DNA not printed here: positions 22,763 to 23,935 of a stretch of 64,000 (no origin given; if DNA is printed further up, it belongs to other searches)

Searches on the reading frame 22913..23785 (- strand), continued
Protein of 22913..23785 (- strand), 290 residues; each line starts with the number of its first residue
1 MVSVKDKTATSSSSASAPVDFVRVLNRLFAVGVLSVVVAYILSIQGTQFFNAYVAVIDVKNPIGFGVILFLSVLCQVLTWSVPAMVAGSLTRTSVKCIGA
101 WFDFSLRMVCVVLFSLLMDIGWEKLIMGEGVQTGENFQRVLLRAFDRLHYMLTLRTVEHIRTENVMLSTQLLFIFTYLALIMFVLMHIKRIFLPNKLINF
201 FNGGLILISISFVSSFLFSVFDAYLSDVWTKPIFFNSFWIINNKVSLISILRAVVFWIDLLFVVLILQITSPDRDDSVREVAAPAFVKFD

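Call 58: fold_search(model_id=the predicted structure, library=pdb)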
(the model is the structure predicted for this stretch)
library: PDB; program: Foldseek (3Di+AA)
matches with E <= 10: 339; with E <= 0.001: 0
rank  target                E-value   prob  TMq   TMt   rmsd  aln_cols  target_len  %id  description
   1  8szf_A                1.1e-01  0.44  0.20  0.10  17.8       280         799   14  Cryo-EM structure of cinacalcet-bound active-state human calcium-sensing receptor CaSR in lipid nanodiscs (released 2024-02-07)
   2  8tr0_A                2.6e-01  0.38  0.21  0.10  16.9       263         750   12  Metabotropic glutamate receptor 3 class 3 bound to antagonist LY 341495 (released 2024-07-31)
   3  9lxr_R                4.5e-01  0.23  0.20  0.20  18.4       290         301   11  A Cryo-EM structure of LA-PTH-PTH1R-Beta-arrestin1 complex (state 1 conformation) (released 2025-09-10)
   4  8szg_B                4.7e-01  0.21  0.20  0.10  17.2       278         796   12  Cryo-EM structure of cinacalcet-bound human calcium-sensing receptor CaSR-Gq complex in lipid nanodiscs (released 2024-02-07)
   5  7fin_R                5.0e-01  0.28  0.23  0.19  17.1       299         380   10  Cryo-EM structure of the GIPR/GLP-1R/GCGR triagonist peptide 20-bound human GIPR-Gs complex (released 2022-02-23)
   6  2f89                  5.2e-01  0.35  0.25  0.22  14.5       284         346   11  Crystal structure of human FPPS in complex with pamidronate (released 2006-02-28)
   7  9xb1_A                5.2e-01  0.28  0.21  0.23  15.5       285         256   10  Cryo-EM structure of human V1aR in apo state at a resolution of 2.8 angstrom (released 2026-02-04)
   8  8xma_A                5.2e-01  0.12  0.15  0.14  18.5       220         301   15  Cryo-EM structure of human ZnT1 WT, in the presence of zinc, determined in an outward-facing conformation (released 2024-10-30)
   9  6vn7_R                5.6e-01  0.30  0.22  0.24  15.6       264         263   15  Cryo-EM structure of an activated VIP1 receptor-G protein complex (released 2020-09-02)
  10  9kzw_A                5.9e-01  0.10  0.14  0.13  22.2       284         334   12  structure of hZnT1 in apo state (released 2025-09-24)
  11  9tbd_A                6.2e-01  0.16  0.21  0.22  16.6       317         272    9  Cryo-EM structure of the light-driven sodium pump ErNaR in the pentameric form (released 2025-12-17)
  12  9mb9_R                6.4e-01  0.28  0.23  0.11  16.8       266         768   12  Cryo-EM structure of Gi-bound GPCR (released 2025-10-01)
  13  8jd3_2                6.7e-01  0.30  0.23  0.11  16.4       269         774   11  Cryo-EM structure of Gi1-bound mGlu2-mGlu3 heterodimer (released 2023-06-21)
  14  9ayf_Q                6.7e-01  0.20  0.20  0.10  16.2       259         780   10  Structure of human calcium-sensing receptor in complex with Gi1 (miniGi1) protein in detergent (released 2024-04-17)
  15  8yfo_R                7.7e-01  0.23  0.22  0.22  16.7       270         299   10  A cryo-EM structure of Ac-LA-PTH-PTH1R-Gs complex (released 2025-09-03)
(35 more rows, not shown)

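Call 63: fold_search(model_id=the predicted structure, library=viral)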
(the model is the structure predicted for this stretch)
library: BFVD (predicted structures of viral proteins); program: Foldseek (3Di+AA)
matches with E <= 10: 167; with E <= 0.001: 0
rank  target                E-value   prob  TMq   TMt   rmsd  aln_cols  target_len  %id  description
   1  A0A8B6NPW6            1.2e-01  0.47  0.20  0.21  17.1       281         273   11  G protein-coupled receptor 10 [Elephant endotheliotropic herpesvirus 1A]
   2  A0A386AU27            1.7e-01  0.20  0.16  0.15  19.8       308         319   13  G protein-coupled receptor 6 [Elephant endotheliotropic herpesvirus 1A]
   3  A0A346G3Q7            2.2e-01  0.60  0.25  0.22  22.2       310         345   14  (no name in the UniProt tables at hand)
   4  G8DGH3                3.3e-01  0.25  0.21  0.20  17.0       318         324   10  (no name in the UniProt tables at hand)
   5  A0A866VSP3            3.3e-01  0.25  0.21  0.18  19.8       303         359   14  G protein-coupled receptor-4B [Elephant endotheliotropic herpesvirus 3A]
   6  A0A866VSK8            4.0e-01  0.21  0.19  0.18  16.3       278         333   13  G protein-coupled receptor-4 [Elephant endotheliotropic herpesvirus 3A]
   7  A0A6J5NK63            5.0e-01  0.20  0.16  0.17  18.7       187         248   11  Uncharacterized protein [uncultured Caudovirales phage]
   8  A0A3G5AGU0            5.7e-01  0.23  0.21  0.16  16.6       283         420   10  G-protein coupled receptors family 3 profile domain-containing protein [Solumvirus sp.]
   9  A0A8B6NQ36            5.9e-01  0.23  0.23  0.24  19.1       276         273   15  G-protein coupled receptor 12 [Elephant endotheliotropic herpesvirus 1A]
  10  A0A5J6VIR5            6.2e-01  0.23  0.23  0.24  20.3       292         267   13  Uncharacterized protein [Megaviridae environmental sample]
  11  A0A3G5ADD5            6.7e-01  0.20  0.21  0.18  15.8       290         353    9  Uncharacterized protein [Hyperionvirus sp.]
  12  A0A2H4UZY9            8.0e-01  0.13  0.19  0.20  20.6       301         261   15  ORF106 protein [Operophtera brumata nucleopolyhedrovirus]
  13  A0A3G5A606            9.2e-01  0.15  0.22  0.21  21.2       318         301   11  Uncharacterized protein [Harvfovirus sp.]
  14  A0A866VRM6            1.0e+00  0.18  0.22  0.23  18.5       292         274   11  G protein-coupled receptor-6.3 [Elephant endotheliotropic herpesvirus 3A]
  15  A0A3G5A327            1.1e+00  0.08  0.16  0.14  21.5       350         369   10  HTTM domain-containing protein [Harvfovirus sp.]
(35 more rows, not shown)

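Call 84: search_protein_families(library=phrogs, proteins=[window:22913-23785:-, P0007, P0009, P0010], max_evalue=0.01)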
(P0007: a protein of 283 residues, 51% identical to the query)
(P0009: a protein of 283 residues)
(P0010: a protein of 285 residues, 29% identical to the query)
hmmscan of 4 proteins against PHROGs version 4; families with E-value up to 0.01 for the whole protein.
window:22913-23785:- (290 aa): 0 families

P0007 (283 aa): 0 families

P0009 (283 aa): 0 families

P0010 (285 aa): 0 families

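Call 85: search_dna_similar(query=window:22913-23785:-, collection=plasmids, mode=protein, max_evalue=0.001, max_rows=5)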
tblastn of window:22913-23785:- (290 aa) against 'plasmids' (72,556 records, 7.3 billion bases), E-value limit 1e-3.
No match.

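Call 86: search_dna_similar(query=window:22913-23785:-, collection=phages, mode=protein, max_evalue=0.001, max_rows=5)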
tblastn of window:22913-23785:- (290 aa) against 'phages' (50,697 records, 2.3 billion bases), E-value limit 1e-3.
No match.
